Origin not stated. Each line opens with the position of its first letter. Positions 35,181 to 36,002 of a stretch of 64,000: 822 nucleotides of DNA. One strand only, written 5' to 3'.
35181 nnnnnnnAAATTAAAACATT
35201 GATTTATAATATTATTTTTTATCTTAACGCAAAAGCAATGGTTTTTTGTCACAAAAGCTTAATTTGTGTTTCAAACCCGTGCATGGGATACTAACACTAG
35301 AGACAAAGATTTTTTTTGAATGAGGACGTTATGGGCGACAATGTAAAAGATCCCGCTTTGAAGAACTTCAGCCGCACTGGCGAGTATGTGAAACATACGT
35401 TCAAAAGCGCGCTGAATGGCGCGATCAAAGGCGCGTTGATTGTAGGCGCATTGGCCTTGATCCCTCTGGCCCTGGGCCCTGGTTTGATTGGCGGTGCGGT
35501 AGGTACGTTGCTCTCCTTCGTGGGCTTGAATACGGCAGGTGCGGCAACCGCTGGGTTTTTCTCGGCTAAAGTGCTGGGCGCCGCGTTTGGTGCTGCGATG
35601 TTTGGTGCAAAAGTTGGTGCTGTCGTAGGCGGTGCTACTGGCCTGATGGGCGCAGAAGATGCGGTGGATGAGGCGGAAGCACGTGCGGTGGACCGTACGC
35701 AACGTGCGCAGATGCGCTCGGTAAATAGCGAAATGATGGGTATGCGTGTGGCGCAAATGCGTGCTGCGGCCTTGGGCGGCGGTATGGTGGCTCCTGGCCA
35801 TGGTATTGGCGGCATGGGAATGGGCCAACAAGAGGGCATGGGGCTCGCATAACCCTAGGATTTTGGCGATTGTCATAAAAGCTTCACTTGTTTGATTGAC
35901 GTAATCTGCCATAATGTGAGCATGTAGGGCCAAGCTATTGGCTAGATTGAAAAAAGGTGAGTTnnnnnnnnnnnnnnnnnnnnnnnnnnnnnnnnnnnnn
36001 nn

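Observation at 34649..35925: One ~22-bp box reused on the -35 of three consecutive orphan-gene promoters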

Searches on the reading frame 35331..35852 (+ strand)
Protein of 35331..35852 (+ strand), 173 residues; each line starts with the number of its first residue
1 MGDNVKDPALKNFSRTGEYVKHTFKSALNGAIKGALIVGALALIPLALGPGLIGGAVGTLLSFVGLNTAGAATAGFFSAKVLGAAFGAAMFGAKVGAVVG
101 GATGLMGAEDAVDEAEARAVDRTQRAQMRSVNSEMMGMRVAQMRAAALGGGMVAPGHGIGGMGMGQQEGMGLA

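Call 9: search_protein_families(library=pfam, proteins=[window:35331-35852:+], max_evalue=1)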
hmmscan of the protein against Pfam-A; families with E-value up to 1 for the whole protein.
window:35331-35852:+ (173 aa): 0 families

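Call 10: search_protein_families(library=ncbifam, proteins=[window:35331-35852:+], max_evalue=1)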
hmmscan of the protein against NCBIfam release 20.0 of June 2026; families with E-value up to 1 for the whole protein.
window:35331-35852:+ (173 aa): 2 families
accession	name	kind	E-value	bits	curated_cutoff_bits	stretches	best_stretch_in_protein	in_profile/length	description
TIGR03789.1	pdsO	hypoth_equivalog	0.001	18.8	152.2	1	83-144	50-106/243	sortase-associated OmpA-like protein PdsO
NF050121.1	bc1_QcrA_actin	exception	0.019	14.5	275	1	56-154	36-138/319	cytochrome bc1 complex Rieske iron-sulfur subunit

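Call 97: search_protein_representatives(protein=window:35331-35852:+)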
Query: 173 residues. Proteins with E-value up to 0.001 (for the whole library): 91; up to 1e-10: 22; up to 1e-30: 1. The best 91 are listed.
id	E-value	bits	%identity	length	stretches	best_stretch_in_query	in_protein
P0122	1.6e-98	343.5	100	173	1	1-173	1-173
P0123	1.0e-16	77.7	44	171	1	6-168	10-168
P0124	6.3e-16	75.1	42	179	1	3-166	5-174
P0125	1.2e-15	74.2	41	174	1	6-160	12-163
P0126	3.1e-15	72.8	40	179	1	4-147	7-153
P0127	3.3e-15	72.8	40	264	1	1-165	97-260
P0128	5.7e-15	72.0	43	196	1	7-168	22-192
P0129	2.2e-14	70.1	43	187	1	5-146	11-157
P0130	8.3e-14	68.2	43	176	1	12-170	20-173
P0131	4.4e-13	65.8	36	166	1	7-164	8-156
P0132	6.0e-13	65.4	36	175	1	3-158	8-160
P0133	6.7e-13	65.2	36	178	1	3-171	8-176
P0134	7.2e-13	65.1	38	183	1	6-160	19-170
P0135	1.5e-12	64.1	39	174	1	6-156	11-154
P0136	1.8e-12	63.9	40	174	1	7-157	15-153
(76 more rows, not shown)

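Call 98: find_encoding_contigs(protein=P0123, flank=3000, max_places=1)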
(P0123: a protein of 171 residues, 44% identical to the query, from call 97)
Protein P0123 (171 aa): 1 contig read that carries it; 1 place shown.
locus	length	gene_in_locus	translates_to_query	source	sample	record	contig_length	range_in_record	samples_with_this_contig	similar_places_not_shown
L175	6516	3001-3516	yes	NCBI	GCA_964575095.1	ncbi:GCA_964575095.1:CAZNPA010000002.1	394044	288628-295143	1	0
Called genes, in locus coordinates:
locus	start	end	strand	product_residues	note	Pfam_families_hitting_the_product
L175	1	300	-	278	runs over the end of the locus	PF03239:FTR1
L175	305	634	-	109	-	PF13473:Cupredoxin_1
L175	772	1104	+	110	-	PF00462:Glutaredoxin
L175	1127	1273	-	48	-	-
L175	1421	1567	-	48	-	PF08085:Entericidin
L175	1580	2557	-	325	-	PF01479:S4, PF00849:PseudoU_synth_2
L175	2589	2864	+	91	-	-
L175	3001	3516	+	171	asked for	-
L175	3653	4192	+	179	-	-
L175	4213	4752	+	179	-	-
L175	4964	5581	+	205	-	PF00163:Ribosomal_S4, PF01479:S4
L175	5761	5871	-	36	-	-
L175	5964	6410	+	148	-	PF02381:MraZ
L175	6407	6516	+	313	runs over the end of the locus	PF01795:Methyltransf_5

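Call 99: find_encoding_contigs(protein=P0131, flank=3000, max_places=1)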
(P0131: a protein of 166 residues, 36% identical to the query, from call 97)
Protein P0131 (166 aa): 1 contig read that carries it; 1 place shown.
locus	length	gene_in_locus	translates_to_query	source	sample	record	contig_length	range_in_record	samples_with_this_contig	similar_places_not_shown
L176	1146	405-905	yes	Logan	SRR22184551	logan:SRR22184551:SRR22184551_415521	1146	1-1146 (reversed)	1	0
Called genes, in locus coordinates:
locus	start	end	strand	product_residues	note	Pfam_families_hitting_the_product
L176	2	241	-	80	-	?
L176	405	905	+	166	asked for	-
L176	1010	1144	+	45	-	?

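Call 101: search_protein_families(library=pfam, proteins=[L175:3653-4192:+, L175:4213-4752:+], max_evalue=1)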
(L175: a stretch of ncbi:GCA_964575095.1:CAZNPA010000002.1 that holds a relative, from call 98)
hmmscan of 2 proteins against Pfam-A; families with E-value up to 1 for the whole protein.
L175:3653-4192:+ (179 aa): 1 family
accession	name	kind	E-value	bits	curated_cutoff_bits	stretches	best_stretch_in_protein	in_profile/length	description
PF16756.11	PALB2_WD40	-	0.29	10.4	27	1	14-72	280-337/347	Partner and localizer of BRCA2 WD40 domain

L175:4213-4752:+ (179 aa): 0 families
